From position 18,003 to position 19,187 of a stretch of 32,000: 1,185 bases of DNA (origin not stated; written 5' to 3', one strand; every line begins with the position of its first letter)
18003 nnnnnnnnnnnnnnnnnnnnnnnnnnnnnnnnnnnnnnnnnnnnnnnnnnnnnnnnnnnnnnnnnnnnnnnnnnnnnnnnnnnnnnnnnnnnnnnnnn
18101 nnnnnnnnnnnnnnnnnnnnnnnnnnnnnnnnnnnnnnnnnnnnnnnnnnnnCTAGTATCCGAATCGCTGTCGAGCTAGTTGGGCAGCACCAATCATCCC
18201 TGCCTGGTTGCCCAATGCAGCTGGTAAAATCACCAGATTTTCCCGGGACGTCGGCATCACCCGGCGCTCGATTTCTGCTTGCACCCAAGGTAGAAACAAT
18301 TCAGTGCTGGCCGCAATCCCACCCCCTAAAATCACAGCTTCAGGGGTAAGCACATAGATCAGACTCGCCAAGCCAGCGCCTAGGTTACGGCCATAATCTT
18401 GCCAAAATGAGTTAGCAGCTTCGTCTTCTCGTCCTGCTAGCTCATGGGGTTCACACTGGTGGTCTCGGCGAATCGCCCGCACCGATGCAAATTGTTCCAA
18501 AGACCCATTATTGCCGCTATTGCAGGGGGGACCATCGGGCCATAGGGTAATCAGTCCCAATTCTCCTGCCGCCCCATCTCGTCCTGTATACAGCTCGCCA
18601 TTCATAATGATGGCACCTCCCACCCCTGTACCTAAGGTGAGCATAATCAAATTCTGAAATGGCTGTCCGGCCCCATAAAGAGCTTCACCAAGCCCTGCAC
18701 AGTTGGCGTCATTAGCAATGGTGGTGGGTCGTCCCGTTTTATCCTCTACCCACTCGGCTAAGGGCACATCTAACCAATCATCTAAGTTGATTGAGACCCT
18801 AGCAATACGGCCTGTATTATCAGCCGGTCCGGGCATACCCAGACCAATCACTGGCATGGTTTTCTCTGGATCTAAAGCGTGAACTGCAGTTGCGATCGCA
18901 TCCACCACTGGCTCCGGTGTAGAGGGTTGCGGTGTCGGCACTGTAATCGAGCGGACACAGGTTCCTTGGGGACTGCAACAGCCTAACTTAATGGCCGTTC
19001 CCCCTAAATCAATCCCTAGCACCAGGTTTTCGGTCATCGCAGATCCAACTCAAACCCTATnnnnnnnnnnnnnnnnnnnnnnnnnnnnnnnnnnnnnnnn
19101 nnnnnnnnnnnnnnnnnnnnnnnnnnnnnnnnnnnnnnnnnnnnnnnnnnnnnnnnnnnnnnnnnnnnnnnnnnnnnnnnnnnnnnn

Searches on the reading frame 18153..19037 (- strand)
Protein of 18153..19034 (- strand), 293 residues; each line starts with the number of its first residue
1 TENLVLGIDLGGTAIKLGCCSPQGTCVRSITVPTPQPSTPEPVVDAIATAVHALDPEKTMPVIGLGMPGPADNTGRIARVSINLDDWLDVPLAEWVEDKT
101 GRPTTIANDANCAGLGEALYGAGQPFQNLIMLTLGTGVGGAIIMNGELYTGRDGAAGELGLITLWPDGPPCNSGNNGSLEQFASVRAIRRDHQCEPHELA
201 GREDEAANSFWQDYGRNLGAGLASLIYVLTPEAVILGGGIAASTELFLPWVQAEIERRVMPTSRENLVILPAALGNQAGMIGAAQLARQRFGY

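Call 44: find_encoding_contigs(protein=window:18153-19034:-, flank=3000, max_places=5)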
Protein window:18153-19034:- (293 aa): no gene with exactly this product is on record in the collection.

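Call 46: find_encoding_contigs(protein=window:18156-19037:-, flank=3000, max_places=5)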
Protein window:18156-19037:- (294 aa): 7 contigs read that carry it; 4 places shown.
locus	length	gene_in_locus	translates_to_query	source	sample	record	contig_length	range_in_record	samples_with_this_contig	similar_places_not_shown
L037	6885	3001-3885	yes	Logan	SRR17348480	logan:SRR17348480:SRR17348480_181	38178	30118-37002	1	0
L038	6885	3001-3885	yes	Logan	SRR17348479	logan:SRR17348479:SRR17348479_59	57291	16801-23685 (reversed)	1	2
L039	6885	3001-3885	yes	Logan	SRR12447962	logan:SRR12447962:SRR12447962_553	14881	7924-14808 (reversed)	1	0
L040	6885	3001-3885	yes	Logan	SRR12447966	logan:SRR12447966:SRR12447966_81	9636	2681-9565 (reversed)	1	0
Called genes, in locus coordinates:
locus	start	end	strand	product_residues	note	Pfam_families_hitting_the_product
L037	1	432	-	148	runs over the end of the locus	-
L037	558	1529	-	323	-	-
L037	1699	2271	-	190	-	-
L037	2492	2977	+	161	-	PF02542:YgbB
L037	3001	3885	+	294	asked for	PF00480:ROK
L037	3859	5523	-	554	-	PF06418:CTP_synth_N, PF00117:GATase, PF07722:Peptidase_C26 (weak)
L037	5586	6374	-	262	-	PF03476:MOSC_N, PF03473:MOSC (weak)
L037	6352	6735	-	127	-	PF00903:Glyoxalase, PF18029:Glyoxalase_6 (weak), PF22677:Ble-like_N (weak)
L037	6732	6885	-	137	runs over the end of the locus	PF04892:VanZ-LLP1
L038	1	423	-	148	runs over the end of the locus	-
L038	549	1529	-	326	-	-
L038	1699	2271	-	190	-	-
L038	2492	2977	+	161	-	PF02542:YgbB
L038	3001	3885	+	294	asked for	PF00480:ROK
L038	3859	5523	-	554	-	PF06418:CTP_synth_N, PF00117:GATase, PF07722:Peptidase_C26 (weak)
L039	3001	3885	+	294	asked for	PF00480:ROK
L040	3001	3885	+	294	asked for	PF00480:ROK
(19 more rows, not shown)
